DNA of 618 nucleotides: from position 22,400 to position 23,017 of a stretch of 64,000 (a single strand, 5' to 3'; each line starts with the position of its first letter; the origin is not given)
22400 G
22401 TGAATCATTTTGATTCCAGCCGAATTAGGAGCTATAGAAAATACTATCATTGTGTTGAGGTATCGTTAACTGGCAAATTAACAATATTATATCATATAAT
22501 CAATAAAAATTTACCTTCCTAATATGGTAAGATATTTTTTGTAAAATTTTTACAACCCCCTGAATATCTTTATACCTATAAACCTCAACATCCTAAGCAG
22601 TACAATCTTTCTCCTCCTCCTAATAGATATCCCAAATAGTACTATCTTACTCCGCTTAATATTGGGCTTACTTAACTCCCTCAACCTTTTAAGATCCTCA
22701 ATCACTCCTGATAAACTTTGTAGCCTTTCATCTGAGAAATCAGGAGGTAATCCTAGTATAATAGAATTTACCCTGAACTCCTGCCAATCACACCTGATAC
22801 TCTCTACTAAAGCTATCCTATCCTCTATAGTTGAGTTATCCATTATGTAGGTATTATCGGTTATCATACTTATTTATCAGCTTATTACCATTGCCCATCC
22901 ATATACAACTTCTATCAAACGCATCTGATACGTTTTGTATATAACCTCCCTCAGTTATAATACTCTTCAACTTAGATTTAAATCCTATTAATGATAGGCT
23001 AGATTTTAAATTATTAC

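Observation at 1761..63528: Genome-wide 15-bp palindrome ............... marking gene junctions: candidate undescribed phage site system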

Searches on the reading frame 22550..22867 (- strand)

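Call 84: search_protein_families(library=pfam, max_evalue=0.05, proteins=[window:22550-22867:-])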
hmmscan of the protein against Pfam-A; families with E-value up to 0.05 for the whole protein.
window:22550-22867:- (105 aa): 1 family
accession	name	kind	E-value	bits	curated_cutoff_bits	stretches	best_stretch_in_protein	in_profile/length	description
PF18706.7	ISPD_C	-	0.029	14.5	32.6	1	44-85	94-134/148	D-ribitol-5-phosphate cytidylyltransferase C-terminal domain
